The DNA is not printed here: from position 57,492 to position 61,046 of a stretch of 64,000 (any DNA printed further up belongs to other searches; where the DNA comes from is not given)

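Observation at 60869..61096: Glycine-rich linker followed by a 63-residue tail with 9 Cys and 15 Ser/Thr and recurring SC / CP(T/S) motifs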

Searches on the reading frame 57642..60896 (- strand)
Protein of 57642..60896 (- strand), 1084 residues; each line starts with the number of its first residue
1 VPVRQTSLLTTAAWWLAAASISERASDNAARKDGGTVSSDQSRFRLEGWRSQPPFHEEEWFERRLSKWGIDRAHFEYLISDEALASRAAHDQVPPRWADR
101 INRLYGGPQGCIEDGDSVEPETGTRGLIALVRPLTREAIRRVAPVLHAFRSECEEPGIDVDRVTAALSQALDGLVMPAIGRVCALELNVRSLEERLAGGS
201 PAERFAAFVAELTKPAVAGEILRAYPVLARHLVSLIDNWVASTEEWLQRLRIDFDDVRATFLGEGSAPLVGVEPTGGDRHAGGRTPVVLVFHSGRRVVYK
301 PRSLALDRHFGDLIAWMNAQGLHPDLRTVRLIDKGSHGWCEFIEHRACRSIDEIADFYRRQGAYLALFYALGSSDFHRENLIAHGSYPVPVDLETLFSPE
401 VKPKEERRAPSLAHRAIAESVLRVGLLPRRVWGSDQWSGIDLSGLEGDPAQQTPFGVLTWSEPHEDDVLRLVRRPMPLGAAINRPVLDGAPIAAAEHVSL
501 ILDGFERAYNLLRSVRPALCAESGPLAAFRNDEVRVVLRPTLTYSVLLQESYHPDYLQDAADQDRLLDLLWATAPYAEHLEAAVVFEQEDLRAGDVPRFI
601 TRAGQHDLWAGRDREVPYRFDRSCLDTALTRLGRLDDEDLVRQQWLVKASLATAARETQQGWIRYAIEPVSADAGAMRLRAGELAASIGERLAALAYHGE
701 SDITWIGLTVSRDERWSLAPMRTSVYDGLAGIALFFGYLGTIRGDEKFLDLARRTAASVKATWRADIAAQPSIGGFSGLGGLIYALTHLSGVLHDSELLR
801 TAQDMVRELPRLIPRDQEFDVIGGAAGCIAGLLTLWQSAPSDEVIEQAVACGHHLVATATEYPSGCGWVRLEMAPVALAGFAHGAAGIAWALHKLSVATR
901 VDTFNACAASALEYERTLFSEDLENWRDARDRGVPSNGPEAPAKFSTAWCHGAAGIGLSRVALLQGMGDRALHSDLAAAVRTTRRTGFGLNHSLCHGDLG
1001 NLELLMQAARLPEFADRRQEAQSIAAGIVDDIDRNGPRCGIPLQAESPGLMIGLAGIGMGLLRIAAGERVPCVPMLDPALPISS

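Call 6: search_protein_families(library=pfam, proteins=[window:57642-60896:-], max_evalue=0.1)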
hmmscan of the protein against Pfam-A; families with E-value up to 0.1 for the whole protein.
window:57642-60896:- (1084 aa): 2 families
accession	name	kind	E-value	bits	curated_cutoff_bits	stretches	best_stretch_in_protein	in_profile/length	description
PF13575.12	DUF4135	-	3.3e-120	402.1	29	1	225-601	1-377/378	Domain of unknown function (DUF4135)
PF05147.19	LANC_like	-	2.1e-66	224.4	23.2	1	720-1073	2-348/350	Lanthionine synthetase C-like protein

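Call 7: search_protein_families(library=ncbifam, proteins=[window:57642-60896:-], max_evalue=0.1)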
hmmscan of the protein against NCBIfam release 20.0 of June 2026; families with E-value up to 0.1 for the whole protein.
window:57642-60896:- (1084 aa): 3 families
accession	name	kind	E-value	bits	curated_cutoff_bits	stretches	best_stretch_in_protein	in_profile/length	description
TIGR03897.1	lanti_2_LanM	subfamily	2.2e-264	879.5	304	1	155-1065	22-930/932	type 2 lanthipeptide synthetase LanM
NF038150.1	lanthi_synth_IV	equivalog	5.6e-33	114.3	650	2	774-1068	557-847/851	class IV lanthionine synthetase LanL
NF038151.1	lanthi_synth_III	equivalog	8.6e-19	67.4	575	2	774-1026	565-794/833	class III lanthionine synthetase LanKC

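Call 62: search_solved_structures(query=window:57645-60896:-, max_evalue=0.001, show_alignments=1)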
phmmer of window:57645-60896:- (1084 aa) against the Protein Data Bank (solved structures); distinct sequences matched with E-value up to 0.001: 2.
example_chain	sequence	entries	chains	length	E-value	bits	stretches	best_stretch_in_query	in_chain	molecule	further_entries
6st5_A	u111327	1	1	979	6.6e-119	401.7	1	161-1077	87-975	LicM2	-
5dzt_A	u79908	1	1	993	1.4e-52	182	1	180-802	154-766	CylM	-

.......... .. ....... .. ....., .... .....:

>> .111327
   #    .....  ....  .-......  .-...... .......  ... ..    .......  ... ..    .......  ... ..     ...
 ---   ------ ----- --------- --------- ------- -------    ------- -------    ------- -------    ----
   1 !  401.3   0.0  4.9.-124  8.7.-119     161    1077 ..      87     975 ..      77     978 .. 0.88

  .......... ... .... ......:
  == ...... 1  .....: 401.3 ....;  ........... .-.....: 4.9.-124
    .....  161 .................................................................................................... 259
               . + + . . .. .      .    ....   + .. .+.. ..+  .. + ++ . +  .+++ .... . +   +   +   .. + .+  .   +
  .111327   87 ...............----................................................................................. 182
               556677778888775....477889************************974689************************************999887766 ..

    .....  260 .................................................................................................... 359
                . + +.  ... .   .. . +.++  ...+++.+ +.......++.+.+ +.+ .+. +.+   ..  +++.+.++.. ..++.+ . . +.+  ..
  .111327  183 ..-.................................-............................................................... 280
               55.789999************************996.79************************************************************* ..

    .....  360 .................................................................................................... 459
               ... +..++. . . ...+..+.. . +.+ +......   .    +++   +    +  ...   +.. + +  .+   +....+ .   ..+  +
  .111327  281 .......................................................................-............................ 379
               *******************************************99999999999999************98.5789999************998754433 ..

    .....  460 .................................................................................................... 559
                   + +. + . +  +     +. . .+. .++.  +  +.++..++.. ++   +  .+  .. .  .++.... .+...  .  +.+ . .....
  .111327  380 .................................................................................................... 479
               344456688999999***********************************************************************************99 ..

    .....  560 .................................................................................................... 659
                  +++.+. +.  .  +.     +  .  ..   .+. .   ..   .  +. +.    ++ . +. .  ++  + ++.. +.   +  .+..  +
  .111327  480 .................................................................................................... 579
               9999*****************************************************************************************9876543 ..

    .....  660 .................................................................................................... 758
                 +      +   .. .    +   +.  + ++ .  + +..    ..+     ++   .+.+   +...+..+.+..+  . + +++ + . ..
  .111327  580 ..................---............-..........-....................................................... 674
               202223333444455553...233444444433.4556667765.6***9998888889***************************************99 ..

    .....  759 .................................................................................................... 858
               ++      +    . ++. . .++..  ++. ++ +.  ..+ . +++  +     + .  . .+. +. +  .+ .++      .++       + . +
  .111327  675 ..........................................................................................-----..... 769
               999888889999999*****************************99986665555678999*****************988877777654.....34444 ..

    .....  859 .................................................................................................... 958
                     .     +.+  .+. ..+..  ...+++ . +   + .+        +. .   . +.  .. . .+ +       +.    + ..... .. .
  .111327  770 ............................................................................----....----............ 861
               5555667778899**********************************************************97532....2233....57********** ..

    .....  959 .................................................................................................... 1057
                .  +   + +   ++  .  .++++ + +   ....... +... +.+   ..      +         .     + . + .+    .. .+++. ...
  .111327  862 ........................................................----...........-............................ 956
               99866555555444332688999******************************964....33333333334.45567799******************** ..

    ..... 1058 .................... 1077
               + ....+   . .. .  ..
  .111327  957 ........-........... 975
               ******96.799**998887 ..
